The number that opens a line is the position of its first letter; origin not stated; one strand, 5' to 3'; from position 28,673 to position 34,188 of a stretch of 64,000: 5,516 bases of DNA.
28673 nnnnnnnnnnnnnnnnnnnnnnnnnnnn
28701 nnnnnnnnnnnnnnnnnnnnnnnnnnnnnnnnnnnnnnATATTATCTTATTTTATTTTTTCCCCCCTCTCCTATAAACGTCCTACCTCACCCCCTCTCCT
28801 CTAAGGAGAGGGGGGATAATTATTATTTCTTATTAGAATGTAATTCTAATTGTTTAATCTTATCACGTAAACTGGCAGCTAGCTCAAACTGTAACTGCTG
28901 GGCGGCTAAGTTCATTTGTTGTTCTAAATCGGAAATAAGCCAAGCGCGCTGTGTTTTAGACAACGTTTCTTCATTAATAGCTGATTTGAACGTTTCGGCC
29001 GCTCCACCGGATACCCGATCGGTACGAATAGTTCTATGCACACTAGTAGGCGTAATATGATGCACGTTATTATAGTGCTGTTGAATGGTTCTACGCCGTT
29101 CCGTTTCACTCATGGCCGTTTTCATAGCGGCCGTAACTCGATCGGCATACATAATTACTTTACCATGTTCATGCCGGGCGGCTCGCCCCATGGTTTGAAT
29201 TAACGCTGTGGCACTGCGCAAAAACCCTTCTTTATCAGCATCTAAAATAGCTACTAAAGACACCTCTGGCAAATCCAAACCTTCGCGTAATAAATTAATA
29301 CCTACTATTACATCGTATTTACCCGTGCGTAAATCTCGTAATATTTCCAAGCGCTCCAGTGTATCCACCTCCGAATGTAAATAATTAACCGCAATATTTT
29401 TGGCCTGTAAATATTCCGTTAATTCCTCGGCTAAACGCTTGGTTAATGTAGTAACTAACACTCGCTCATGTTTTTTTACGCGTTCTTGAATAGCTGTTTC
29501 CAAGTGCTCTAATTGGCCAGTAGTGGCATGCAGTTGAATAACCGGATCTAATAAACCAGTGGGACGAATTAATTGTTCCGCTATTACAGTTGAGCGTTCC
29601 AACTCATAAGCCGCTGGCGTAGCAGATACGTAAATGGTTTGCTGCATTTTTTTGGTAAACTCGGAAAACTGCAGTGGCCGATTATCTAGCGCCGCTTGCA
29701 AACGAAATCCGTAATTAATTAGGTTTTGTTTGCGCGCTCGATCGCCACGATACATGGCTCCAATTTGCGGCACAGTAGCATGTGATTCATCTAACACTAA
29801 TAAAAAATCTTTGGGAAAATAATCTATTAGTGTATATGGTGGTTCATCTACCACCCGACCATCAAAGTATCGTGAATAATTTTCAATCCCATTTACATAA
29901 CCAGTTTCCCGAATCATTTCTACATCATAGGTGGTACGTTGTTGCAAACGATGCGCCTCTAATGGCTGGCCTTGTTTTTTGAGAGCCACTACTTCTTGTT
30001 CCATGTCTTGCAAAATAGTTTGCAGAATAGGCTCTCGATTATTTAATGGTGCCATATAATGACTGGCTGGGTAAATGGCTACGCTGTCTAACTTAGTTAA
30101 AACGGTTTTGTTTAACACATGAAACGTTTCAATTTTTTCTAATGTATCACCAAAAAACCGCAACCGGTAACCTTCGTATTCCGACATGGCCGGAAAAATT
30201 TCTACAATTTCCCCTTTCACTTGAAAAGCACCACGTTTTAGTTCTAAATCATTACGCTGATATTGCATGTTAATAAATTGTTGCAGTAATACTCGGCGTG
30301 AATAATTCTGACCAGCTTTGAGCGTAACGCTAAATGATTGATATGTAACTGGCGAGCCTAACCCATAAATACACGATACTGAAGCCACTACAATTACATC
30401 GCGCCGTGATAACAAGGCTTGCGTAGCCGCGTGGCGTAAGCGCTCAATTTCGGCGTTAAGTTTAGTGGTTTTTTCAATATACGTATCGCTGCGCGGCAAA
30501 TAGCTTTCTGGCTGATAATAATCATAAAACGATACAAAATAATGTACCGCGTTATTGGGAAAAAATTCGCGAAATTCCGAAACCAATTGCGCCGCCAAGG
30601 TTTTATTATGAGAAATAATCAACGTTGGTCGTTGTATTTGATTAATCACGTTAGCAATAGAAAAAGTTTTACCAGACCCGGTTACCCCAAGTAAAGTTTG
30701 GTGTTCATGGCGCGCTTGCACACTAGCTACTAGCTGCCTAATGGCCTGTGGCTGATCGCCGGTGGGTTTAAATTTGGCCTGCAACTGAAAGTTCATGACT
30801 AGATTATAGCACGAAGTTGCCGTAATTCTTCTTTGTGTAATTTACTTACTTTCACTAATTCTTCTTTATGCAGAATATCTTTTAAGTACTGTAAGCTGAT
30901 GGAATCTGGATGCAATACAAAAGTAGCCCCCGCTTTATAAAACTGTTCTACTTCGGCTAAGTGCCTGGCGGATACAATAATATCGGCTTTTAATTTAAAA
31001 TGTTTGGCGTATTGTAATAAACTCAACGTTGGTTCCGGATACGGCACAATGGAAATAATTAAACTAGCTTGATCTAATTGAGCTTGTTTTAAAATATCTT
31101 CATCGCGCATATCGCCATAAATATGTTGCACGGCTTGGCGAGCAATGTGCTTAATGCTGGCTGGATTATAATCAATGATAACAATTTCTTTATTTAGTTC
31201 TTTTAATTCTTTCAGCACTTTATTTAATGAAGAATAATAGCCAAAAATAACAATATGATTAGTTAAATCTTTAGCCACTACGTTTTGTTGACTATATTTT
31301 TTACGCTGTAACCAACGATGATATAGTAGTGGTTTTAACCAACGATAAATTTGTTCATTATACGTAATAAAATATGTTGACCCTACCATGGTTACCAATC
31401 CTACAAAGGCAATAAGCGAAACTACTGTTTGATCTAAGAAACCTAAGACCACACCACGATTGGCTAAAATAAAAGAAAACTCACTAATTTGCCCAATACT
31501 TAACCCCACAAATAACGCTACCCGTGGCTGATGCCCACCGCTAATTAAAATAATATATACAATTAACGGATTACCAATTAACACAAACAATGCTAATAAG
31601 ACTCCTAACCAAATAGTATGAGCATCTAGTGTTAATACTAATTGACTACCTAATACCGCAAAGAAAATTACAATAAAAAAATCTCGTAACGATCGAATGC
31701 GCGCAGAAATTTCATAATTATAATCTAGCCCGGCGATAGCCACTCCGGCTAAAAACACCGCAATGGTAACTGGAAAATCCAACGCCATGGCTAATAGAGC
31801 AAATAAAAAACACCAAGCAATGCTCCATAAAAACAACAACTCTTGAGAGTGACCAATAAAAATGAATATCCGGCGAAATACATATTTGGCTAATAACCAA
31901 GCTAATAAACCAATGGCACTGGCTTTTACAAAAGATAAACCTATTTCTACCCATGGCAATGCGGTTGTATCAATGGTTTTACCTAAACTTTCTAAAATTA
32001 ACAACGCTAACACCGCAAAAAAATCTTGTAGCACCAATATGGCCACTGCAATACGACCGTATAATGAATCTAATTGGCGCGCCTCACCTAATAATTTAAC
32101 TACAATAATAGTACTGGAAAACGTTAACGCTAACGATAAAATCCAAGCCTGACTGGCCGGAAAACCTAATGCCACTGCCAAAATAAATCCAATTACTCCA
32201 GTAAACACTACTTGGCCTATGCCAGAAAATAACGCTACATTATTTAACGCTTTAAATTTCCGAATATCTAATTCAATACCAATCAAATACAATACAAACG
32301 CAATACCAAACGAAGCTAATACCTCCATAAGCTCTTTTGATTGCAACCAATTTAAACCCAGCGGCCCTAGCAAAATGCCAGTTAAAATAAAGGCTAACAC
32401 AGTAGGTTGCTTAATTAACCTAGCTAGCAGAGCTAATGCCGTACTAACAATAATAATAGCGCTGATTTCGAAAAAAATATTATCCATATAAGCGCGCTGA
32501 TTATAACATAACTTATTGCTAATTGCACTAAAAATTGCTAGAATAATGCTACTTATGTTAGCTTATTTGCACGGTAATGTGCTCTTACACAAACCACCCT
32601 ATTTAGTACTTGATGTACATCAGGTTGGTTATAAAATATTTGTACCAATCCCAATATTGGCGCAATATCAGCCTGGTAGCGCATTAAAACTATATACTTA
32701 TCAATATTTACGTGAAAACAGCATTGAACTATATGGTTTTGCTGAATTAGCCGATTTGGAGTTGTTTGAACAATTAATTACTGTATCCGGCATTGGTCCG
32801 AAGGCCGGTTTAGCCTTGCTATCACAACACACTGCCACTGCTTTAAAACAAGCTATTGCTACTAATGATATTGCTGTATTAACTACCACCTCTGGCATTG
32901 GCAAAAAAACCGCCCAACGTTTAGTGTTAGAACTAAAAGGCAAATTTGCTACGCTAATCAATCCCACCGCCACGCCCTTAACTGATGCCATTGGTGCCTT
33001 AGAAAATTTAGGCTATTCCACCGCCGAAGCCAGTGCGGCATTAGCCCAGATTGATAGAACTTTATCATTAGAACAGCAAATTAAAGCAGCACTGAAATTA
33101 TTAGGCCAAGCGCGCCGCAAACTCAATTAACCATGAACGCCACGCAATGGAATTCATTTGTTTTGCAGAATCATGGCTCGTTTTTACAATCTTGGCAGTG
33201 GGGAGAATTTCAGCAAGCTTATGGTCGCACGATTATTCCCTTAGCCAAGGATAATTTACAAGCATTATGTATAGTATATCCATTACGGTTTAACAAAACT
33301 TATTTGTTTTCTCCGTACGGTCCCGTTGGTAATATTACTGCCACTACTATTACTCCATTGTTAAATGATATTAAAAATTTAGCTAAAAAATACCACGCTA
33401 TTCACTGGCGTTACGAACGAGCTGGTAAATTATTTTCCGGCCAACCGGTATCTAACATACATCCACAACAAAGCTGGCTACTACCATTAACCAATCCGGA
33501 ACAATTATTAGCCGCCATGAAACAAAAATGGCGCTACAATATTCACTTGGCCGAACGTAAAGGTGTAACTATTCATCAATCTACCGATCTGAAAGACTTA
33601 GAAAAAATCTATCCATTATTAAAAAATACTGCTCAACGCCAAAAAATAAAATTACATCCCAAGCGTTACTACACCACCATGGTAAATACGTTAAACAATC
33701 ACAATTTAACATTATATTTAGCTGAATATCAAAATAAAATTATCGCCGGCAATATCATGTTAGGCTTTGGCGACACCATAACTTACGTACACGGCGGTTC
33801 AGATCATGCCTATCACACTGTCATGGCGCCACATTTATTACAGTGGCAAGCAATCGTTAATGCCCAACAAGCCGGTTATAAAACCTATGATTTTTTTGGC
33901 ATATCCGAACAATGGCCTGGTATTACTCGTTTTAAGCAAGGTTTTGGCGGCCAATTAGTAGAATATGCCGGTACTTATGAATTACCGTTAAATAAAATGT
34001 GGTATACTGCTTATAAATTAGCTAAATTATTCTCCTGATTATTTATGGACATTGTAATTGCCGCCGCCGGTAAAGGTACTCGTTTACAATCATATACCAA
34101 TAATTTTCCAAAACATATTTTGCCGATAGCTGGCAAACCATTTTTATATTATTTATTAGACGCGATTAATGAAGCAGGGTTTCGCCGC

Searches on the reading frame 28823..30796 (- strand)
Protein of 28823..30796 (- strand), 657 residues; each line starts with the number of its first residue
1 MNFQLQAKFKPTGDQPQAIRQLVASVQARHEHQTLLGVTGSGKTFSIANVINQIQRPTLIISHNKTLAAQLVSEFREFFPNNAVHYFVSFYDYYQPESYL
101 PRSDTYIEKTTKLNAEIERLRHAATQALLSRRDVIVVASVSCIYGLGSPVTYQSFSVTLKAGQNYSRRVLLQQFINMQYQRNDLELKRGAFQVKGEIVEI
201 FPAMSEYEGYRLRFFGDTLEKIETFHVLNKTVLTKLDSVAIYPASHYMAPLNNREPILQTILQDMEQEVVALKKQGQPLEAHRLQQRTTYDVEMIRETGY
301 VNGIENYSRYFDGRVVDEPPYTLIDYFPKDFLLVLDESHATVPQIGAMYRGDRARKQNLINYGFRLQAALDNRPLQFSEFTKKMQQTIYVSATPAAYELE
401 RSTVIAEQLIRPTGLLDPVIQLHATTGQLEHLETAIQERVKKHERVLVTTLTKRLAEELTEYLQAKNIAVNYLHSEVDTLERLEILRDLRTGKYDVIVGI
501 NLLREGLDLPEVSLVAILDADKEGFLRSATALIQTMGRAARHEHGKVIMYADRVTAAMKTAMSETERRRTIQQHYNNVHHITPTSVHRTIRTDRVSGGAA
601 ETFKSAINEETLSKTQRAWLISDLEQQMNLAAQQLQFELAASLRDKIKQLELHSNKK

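Call 22: find_related_loci(query=window:28823-30796:-, collection=genome_contigs, flank=10000)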
Query window:28823-30796:- (657 aa) in genome_contigs; peptide patterns used: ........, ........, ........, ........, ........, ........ (x = any residue, [..] = any of these).
599 stretches matched a pattern (row limit reached: there are more); 593 encode a relative of the query (tblastn E <= 1e-3); the best 80 are kept; 80 distinct loci.
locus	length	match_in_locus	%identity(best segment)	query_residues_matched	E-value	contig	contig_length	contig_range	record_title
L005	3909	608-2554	70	3-651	0e+0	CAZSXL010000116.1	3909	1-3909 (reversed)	MAG TPA_asm: uncultured Gammaproteobacteria bacterium isolate SRP302447_co1_140 genome assembly, contig: NODE_69514_leng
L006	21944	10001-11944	67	3-651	0e+0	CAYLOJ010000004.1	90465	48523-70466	MAG TPA_asm: uncultured Gammaproteobacteria bacterium isolate SRP278252_co2_2 genome assembly, contig: NODE_344_length_9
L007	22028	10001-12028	56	1-650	0e+0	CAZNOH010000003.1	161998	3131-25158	MAG TPA_asm: uncultured Candidatus Saccharibacteria bacterium isolate SRP302447_co1_146 genome assembly, contig: NODE_35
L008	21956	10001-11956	54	1-651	0e+0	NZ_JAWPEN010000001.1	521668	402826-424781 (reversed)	Exiguobacterium artemiae strain UAN_B18 sequence01, whole genome shotgun sequence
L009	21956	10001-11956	54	1-651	0e+0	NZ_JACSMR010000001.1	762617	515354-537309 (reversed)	Exiguobacterium sp. s193 Scaffold1_1, whole genome shotgun sequence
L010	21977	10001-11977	55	3-657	0e+0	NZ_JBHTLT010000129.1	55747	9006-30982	Sporosarcina contaminans strain CCUG 53915 GCM70027381_95, whole genome shotgun sequence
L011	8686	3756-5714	56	2-654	0e+0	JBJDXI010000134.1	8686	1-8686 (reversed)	MAG: Clostridia bacterium isolate SARD16_bin.024 NODE_4220_length_8686_cov_7.376666, whole genome shotgun sequence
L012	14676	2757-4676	57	3-650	0e+0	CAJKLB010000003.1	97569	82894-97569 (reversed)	MAG TPA_asm: uncultured Selenomonadales bacterium isolate ERR321594-bin.40 genome assembly, contig: NODE_66_length_97569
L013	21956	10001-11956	54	1-651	0e+0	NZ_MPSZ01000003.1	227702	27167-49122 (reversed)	Exiguobacterium indicum HHS 31 contig00003, whole genome shotgun sequence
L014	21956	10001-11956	54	1-651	0e+0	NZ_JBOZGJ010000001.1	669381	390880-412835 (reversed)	Exiguobacterium sp. TDN 0502 NODE_1_length_669381_cov_259.801564, whole genome shotgun sequence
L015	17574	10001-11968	54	3-656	0e+0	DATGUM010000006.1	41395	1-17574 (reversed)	MAG TPA_asm: Bacillota bacterium isolate SMAG_U10529 k141_934270, whole genome shotgun sequence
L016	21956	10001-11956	53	1-651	0e+0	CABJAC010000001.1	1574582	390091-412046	Bacillales bacterium isolate MGYG-HGUT-00116 genome assembly, contig: .20298_3_28.1, whole genome shotgun sequence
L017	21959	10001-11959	55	3-651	0e+0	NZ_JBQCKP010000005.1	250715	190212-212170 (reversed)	Sporosarcina sp. SAFN-015 NODE_5_length_250715_cov_721.053539, whole genome shotgun sequence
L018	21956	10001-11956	55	3-650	0e+0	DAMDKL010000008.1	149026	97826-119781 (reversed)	MAG TPA_asm: Sporosarcina sp. isolate CTOTU50550 NODE_8_length_149026_cov_38.346544, whole genome shotgun sequence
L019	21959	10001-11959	54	3-651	0e+0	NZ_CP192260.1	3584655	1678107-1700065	Virgibacillus flavescens strain DJP025-4 chromosome, complete genome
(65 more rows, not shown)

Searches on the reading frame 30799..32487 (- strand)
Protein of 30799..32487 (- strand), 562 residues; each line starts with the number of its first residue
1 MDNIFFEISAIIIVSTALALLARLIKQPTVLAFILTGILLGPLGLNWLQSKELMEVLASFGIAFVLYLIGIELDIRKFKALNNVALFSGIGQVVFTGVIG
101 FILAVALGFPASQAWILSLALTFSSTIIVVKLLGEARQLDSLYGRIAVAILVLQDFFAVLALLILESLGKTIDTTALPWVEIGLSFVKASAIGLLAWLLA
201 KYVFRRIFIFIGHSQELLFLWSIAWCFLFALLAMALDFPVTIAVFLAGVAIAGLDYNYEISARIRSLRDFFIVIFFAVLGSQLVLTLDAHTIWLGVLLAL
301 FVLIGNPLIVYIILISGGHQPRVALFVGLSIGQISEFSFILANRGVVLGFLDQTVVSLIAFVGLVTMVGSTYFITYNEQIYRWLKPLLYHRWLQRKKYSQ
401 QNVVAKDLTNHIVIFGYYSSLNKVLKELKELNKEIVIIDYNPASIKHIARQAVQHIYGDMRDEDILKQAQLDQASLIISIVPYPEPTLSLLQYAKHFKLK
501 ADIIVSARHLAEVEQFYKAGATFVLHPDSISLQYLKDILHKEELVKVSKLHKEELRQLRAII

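Call 11: search_protein_families(library=pfam, proteins=[window:30799-32487:-], max_evalue=0.001)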
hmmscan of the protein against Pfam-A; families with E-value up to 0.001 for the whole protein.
window:30799-32487:- (562 aa): 2 families
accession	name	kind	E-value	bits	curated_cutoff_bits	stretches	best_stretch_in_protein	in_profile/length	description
PF00999.27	Na_H_Exchanger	-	1.6e-59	202.1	26.2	1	13-371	3-368/375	Sodium/hydrogen exchanger, transmembrane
PF02254.24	TrkA_N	-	8.8e-19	68.4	23.8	1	412-527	1-116/116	TrkA-N domain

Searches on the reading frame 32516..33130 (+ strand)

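Call 12: search_protein_families(library=pfam, proteins=[window:32516-33130:+], max_evalue=0.001)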
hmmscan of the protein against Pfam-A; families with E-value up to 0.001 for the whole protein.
window:32516-33130:+ (204 aa): 6 families
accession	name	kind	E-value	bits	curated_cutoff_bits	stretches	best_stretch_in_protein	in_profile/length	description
PF01330.27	RuvA_N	-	7.8e-19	68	23.6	1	14-74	1-61/61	RuvA N terminal domain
PF14520.12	HHH_5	-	1.4e-15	57.9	27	1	84-141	1-56/57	Helix-hairpin-helix domain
PF07499.19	RuvA_C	-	1.7e-10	41.6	24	1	154-196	2-46/47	RuvA, C-terminal domain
PF00633.29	HHH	-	0.00012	22.2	24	0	84-96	10-22/30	Helix-hairpin-helix motif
PF01367.25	5_3_exonuc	-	0.00083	20.2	40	0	126-191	24-88/97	5'-3' exonuclease, C-terminal SAM fold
PF21176.3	RecR_HhH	-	0.00091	19.4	27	0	126-140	12-26/45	RecR, helix-hairpin-helix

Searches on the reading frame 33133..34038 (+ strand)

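Call 73: search_protein_families(library=pfam, proteins=[window:33133-34038:+], max_evalue=0.001)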
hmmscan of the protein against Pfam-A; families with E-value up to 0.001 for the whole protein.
window:33133-34038:+ (301 aa): 2 families
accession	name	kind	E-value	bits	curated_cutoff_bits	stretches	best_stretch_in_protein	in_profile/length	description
PF02388.22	FemAB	-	3e-40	138.7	24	2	199-298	302-405/406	FemAB family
PF13480.13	Acetyltransf_6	-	1.9e-15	57.7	22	1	132-261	6-141/143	Acetyltransferase (GNAT) domain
